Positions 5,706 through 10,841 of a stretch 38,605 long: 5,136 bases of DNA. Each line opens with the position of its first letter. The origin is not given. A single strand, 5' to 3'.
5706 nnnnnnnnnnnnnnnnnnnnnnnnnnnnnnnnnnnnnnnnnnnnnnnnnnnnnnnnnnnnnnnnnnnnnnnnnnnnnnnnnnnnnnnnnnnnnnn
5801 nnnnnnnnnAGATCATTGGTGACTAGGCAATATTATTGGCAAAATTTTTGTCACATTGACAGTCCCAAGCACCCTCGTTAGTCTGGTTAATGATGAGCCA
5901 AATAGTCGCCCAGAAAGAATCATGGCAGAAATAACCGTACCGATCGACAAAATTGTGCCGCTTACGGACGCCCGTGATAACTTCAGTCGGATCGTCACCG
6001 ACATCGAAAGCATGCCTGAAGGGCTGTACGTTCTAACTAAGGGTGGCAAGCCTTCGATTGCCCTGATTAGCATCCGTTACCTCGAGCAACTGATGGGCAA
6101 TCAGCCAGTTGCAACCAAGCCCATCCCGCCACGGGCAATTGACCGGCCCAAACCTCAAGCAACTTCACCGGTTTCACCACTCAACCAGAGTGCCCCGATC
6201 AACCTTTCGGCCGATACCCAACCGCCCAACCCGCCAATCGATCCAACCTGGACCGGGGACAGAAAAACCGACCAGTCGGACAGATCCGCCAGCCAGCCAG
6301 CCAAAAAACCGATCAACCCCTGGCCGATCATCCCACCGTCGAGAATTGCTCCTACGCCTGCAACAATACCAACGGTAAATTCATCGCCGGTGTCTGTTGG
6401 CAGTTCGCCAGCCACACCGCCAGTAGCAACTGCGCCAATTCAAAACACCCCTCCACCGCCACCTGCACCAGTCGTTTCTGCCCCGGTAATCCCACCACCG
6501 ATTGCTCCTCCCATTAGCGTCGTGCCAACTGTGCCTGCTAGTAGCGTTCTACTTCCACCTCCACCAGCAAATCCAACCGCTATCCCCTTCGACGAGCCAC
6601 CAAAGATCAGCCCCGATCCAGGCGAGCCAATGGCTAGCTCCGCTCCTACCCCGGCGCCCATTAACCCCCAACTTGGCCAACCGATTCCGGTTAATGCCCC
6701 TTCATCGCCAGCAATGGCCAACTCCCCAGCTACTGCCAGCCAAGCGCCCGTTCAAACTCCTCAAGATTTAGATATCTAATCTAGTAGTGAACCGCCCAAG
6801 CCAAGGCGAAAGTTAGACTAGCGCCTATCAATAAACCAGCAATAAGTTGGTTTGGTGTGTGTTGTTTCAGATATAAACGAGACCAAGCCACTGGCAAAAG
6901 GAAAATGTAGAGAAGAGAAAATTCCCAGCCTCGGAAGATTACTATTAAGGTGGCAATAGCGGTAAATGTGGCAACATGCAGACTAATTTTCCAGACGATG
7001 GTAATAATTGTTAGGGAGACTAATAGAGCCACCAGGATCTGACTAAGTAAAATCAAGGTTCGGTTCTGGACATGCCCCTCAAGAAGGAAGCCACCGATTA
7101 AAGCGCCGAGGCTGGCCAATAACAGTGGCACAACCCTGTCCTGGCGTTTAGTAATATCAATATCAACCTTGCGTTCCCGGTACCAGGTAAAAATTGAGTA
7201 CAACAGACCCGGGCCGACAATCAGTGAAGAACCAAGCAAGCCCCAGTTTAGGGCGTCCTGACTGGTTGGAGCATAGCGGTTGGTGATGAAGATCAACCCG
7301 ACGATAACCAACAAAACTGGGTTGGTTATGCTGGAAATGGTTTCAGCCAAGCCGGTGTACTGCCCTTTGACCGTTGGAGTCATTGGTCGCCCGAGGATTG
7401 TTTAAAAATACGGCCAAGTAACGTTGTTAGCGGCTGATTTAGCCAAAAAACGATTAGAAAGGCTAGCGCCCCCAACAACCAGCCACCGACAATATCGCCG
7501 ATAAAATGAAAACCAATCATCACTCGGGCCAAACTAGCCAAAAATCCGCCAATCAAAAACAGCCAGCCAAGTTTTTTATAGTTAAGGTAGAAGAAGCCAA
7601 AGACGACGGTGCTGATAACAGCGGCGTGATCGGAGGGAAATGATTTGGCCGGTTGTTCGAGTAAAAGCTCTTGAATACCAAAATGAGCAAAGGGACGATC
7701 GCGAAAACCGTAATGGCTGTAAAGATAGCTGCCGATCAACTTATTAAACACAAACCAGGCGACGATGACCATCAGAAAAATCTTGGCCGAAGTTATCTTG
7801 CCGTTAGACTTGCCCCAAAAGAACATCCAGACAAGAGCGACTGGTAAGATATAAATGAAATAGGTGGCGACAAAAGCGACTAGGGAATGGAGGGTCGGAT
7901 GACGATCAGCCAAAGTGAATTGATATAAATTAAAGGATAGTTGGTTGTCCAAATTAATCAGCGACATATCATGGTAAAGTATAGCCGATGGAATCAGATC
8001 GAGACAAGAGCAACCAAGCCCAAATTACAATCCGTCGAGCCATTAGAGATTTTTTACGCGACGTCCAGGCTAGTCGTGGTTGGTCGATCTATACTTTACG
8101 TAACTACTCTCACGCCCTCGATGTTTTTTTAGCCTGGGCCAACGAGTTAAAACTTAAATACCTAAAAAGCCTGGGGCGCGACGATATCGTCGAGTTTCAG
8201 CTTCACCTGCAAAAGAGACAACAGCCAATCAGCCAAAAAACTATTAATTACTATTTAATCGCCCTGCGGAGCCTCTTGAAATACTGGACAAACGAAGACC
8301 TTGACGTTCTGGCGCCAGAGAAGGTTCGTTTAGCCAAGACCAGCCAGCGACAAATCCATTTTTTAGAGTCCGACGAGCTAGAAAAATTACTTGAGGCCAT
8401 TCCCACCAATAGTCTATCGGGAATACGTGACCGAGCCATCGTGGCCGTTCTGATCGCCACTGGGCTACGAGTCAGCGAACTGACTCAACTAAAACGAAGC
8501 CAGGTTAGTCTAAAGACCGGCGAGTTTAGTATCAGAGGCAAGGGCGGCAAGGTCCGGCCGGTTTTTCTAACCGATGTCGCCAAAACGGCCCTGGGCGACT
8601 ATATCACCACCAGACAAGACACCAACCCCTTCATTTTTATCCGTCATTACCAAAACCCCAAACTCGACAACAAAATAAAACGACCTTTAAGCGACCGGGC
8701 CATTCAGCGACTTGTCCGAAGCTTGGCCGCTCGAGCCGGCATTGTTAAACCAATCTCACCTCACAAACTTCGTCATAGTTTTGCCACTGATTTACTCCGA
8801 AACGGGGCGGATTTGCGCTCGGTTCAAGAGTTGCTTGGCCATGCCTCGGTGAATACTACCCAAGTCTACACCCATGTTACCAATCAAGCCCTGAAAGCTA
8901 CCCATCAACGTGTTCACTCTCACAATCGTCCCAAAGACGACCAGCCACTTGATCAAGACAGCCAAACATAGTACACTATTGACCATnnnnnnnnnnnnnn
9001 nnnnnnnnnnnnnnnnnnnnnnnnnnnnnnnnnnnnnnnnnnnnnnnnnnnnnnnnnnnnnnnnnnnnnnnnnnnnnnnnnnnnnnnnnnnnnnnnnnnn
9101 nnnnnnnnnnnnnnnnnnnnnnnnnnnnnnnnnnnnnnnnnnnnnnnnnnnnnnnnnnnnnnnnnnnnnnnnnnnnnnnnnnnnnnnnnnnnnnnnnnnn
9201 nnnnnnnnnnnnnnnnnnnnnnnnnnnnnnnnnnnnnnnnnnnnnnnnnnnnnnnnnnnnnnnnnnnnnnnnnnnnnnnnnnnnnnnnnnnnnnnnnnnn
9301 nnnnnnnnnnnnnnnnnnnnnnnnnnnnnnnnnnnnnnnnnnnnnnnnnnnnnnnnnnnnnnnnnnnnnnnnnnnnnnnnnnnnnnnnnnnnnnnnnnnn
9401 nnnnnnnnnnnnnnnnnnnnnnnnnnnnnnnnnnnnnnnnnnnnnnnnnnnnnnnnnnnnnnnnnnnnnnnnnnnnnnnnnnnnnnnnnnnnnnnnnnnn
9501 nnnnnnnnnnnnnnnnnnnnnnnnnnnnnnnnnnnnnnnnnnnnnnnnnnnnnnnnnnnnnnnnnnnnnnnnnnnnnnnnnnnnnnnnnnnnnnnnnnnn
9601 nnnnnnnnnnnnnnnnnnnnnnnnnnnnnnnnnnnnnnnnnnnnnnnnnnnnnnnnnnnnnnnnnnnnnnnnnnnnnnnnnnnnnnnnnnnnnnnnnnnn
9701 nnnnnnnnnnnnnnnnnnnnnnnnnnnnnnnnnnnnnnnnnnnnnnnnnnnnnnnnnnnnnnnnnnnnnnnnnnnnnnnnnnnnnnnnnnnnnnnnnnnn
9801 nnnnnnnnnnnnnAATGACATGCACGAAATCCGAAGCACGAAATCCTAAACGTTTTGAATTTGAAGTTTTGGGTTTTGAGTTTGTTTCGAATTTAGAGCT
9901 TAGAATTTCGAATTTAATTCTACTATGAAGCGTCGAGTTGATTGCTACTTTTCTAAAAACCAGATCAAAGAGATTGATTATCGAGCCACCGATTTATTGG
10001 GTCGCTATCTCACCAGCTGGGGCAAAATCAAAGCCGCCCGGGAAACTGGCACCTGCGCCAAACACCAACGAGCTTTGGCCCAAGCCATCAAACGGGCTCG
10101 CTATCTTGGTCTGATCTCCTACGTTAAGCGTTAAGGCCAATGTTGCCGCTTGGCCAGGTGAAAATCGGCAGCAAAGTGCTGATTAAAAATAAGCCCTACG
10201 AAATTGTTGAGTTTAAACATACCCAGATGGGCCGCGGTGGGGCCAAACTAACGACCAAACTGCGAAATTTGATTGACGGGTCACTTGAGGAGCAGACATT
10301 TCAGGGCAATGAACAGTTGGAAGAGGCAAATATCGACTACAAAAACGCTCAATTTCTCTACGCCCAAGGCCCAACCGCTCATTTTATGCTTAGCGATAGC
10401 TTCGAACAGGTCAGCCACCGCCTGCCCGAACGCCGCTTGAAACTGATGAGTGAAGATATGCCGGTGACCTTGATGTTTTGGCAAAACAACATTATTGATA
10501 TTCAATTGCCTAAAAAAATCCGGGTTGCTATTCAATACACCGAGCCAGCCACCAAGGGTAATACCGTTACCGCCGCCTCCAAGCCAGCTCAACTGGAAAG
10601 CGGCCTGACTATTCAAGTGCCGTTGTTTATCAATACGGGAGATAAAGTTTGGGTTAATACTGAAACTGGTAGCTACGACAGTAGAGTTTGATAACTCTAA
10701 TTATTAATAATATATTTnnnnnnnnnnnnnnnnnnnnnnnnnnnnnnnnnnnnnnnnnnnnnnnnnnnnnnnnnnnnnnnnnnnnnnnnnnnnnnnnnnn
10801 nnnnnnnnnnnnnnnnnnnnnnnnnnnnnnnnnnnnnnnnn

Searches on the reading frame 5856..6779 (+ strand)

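Call 38: search_protein_families(library=pfam, proteins=[window:5856-6779:+])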
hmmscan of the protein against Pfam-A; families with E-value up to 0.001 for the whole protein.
window:5856-6779:+ (307 aa): 1 family
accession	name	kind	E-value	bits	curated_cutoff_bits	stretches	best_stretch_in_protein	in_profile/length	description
PF02604.26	PhdYeFM_antitox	-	1.8e-05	24.8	29.8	1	32-81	2-50/74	Antitoxin Phd_YefM, type II toxin-antitoxin system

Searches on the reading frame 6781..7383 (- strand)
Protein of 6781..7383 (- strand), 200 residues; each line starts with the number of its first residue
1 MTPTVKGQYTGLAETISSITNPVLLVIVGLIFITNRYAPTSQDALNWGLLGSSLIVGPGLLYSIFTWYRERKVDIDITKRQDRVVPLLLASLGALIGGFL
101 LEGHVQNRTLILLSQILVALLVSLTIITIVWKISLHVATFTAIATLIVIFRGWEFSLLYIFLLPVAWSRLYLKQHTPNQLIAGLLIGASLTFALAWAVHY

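Call 38: search_protein_families(library=pfam, proteins=[window:6781-7383:-])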
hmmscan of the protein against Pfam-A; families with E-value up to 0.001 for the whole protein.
window:6781-7383:- (200 aa): 1 family
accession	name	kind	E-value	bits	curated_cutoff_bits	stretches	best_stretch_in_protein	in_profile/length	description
PF01569.27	PAP2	-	2.7e-07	30.8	27.2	1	134-199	53-126/130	PAP2 superfamily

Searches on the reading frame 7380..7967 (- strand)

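Call 38: search_protein_families(library=pfam, proteins=[window:7380-7967:-])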
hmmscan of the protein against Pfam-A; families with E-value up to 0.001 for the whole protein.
window:7380-7967:- (195 aa): 2 families
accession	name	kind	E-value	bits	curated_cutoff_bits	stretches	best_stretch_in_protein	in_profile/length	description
PF01569.27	PAP2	-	2.6e-13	50.3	27.2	1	80-178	16-126/130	PAP2 superfamily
PF14378.12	PAP2_3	-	1.3e-10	41.9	27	1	2-171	2-189/190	PAP2 superfamily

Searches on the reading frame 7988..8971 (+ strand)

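Call 38: search_protein_families(library=pfam, proteins=[window:7988-8971:+])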
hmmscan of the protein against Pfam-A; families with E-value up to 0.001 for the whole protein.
window:7988-8971:+ (327 aa): 3 families
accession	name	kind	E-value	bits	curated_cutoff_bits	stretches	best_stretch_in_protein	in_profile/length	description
PF00589.27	Phage_integrase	-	8.8e-45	153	27.1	1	125-299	2-170/172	Phage integrase family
PF02899.23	Phage_int_SAM_1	-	1.3e-12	48.2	22.3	1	19-103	1-82/83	Phage integrase, N-terminal SAM-like domain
PF13495.12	Phage_int_SAM_4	-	1.9e-09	38.2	27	1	24-105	6-83/85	Phage integrase, N-terminal SAM-like domain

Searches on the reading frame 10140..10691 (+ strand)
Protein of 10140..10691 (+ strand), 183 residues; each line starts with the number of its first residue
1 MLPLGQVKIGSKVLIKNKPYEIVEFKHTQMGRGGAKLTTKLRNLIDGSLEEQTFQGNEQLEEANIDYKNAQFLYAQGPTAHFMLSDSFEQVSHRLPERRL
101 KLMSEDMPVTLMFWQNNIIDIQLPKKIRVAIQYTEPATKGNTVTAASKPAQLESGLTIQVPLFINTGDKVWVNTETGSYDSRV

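Call 17: search_protein_families(library=pfam, proteins=[window:10140-10691:+])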
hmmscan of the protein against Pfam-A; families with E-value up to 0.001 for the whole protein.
window:10140-10691:+ (183 aa): 3 families
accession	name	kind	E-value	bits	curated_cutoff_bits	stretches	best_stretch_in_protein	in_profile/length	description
PF09285.17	Elong-fact-P_C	-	5.4e-23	80.9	25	1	129-182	3-56/56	Elongation factor P, C-terminal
PF08207.18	EFP_N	-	1.1e-14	54.6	23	1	6-59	4-57/58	Elongation factor P (EF-P) KOW-like domain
PF01132.26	EFP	-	5.1e-10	39.6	27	1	68-119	1-54/54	Elongation factor P (EF-P) OB domain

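Call 18: find_encoding_contigs(protein=window:10140-10691:+, flank=10000, max_places=10)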
Protein window:10140-10691:+ (183 aa): 2 contigs read that carry it; 2 places shown.
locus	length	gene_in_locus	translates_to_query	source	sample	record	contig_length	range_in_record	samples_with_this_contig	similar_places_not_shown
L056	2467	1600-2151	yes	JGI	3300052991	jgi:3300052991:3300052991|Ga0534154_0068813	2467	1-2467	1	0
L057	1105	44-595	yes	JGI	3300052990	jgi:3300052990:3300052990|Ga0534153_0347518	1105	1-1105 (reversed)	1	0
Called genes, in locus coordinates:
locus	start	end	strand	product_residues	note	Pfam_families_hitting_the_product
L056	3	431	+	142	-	?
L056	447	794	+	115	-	PF01250:Ribosomal_S6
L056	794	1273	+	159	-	PF00436:SSB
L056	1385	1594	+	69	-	PF01084:Ribosomal_S18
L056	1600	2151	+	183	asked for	PF08207:EFP_N, PF01132:EFP, PF09285:Elong-fact-P_C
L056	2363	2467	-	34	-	?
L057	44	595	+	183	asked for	PF08207:EFP_N, PF01132:EFP, PF09285:Elong-fact-P_C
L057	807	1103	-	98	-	?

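Call 53: find_homologous_proteins(query=window:10140-10691:+, max_evalue=1e-40)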
Query window:10140-10691:+ (183 aa): 25 proteins with E <= 1e-40 among 338 candidates.
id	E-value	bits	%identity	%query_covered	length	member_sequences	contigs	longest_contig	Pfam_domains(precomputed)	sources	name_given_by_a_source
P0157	5.2e-115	399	99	99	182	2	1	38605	PF09285.18,PF01132.28,PF08207.19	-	-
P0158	4.2e-62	227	58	99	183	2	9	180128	PF09285.18,PF01132.28,PF08207.19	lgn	-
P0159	4.3e-62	227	56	100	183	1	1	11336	PF09285.18,PF01132.28,PF08207.19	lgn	-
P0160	6.3e-62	226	54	100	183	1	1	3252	PF09285.18,PF01132.28,PF08207.19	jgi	jgi:elongation factor P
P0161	7.2e-61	223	54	100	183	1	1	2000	PF09285.18,PF01132.28,PF08207.19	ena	-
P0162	2.8e-60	221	57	99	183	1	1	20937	PF09285.18,PF01132.28,PF08207.19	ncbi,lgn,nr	ncbi:MAG TPA: elongation factor P [Candidatus Saccharimonadales bacterium]|nr:elongation factor P [C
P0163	4.3e-60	220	56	100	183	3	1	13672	PF09285.18,PF01132.28,PF08207.19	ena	-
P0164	4.4e-59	217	55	100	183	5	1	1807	PF09285.18,PF01132.28,PF08207.19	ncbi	-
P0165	3.7e-58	214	53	100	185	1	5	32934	PF09285.18,PF01132.28,PF08207.19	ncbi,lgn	-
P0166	5.7e-58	213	53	100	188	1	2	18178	PF09285.18,PF01132.28,PF08207.19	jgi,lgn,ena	-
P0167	6.8e-58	213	55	100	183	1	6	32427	PF09285.18,PF01132.28,PF08207.19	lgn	-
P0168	3.2e-57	211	52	100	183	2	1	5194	PF09285.18,PF01132.28,PF08207.19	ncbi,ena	-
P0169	1.7e-56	209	51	99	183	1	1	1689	PF09285.18,PF01132.28,PF08207.19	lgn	-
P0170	1.7e-55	205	51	99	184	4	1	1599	PF09285.18,PF01132.28,PF08207.19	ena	-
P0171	3.5e-55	204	54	100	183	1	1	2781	PF09285.18,PF01132.28,PF08207.19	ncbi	-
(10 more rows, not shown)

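Call 54: find_encoding_contigs(protein=P0158, flank=10000, max_places=10)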
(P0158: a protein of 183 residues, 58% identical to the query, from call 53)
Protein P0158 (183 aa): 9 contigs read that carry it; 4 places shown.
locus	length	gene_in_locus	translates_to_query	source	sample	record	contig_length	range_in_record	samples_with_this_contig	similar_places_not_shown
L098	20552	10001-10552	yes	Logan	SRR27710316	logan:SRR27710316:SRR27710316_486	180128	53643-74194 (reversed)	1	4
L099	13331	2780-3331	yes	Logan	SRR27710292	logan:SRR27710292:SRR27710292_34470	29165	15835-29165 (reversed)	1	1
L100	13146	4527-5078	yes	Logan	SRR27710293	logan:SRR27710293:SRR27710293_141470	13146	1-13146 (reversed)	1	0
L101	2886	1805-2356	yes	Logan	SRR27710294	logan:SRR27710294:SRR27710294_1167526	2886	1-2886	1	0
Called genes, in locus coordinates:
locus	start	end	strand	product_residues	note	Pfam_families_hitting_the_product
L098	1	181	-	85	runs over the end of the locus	-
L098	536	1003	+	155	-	PF00692:dUTPase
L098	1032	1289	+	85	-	-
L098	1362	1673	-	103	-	-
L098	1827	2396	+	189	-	PF06821:Ser_hydrolase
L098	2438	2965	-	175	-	PF03703:bPH_2 (weak)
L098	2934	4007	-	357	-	PF00953:Glycos_transf_4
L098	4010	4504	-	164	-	PF00334:NDK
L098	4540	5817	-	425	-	PF00675:Peptidase_M16, PF05193:Peptidase_M16_C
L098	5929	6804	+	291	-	PF02604:PhdYeFM_antitox (weak)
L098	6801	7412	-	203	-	PF01569:PAP2 (weak)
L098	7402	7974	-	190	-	PF14378:PAP2_3, PF01569:PAP2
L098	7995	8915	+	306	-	PF02899:Phage_int_SAM_1, PF13495:Phage_int_SAM_4, PF00589:Phage_integrase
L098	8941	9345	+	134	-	PF01250:Ribosomal_S6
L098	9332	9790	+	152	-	PF00436:SSB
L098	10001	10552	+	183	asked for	PF08207:EFP_N, PF01132:EFP, PF09285:Elong-fact-P_C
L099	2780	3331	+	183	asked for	PF08207:EFP_N, PF01132:EFP, PF09285:Elong-fact-P_C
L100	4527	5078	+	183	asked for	PF08207:EFP_N, PF01132:EFP, PF09285:Elong-fact-P_C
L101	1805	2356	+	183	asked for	PF08207:EFP_N, PF01132:EFP, PF09285:Elong-fact-P_C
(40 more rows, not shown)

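Call 72: find_encoding_contigs(protein=P0162, flank=10000, max_places=4)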
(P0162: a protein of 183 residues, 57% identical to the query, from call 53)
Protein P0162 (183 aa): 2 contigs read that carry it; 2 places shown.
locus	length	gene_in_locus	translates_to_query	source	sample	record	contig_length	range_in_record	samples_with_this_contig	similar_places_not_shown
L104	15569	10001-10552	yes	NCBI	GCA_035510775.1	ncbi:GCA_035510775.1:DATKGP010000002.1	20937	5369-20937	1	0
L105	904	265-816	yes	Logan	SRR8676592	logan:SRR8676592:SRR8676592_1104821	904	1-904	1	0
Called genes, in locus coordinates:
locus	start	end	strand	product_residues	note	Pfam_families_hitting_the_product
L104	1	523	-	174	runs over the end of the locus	-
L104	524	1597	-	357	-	PF00953:Glycos_transf_4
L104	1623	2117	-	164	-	PF00334:NDK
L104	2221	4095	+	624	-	PF12708:Pect-lyase_RHGA_epim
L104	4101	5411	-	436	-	PF00675:Peptidase_M16, PF05193:Peptidase_M16_C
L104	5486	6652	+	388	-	-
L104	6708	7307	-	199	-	PF01569:PAP2 (weak)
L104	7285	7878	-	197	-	PF14378:PAP2_3 (weak), PF01569:PAP2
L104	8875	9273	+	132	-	PF01250:Ribosomal_S6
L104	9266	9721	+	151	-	PF00436:SSB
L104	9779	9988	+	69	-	PF01084:Ribosomal_S18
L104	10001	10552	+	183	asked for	PF08207:EFP_N, PF01132:EFP, PF09285:Elong-fact-P_C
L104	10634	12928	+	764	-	-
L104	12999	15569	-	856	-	?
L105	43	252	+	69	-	PF01084:Ribosomal_S18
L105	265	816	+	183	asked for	PF08207:EFP_N, PF01132:EFP, PF09285:Elong-fact-P_C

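Call 73: find_encoding_contigs(protein=P0159, flank=10000, max_places=4)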
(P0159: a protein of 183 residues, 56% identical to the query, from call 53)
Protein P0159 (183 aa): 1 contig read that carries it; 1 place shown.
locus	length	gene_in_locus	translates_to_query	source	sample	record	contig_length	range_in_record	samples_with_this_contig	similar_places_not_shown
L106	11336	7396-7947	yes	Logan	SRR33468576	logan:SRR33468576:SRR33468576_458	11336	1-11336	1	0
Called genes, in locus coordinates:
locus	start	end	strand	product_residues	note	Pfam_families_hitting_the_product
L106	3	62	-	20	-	?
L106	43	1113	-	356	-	PF00953:Glycos_transf_4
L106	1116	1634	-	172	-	PF00334:NDK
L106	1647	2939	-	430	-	PF00675:Peptidase_M16, PF05193:Peptidase_M16_C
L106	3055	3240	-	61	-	-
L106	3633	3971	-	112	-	-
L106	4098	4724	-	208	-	-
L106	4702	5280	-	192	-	PF14378:PAP2_3 (weak), PF01569:PAP2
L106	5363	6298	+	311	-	PF02899:Phage_int_SAM_1, PF13102:Phage_int_SAM_5 (faint), PF13495:Phage_int_SAM_4, PF00589:Phage_integrase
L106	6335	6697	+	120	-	PF01250:Ribosomal_S6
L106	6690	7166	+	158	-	PF00436:SSB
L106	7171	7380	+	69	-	PF01084:Ribosomal_S18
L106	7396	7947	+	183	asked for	PF08207:EFP_N, PF01132:EFP, PF09285:Elong-fact-P_C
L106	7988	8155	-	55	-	-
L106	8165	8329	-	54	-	-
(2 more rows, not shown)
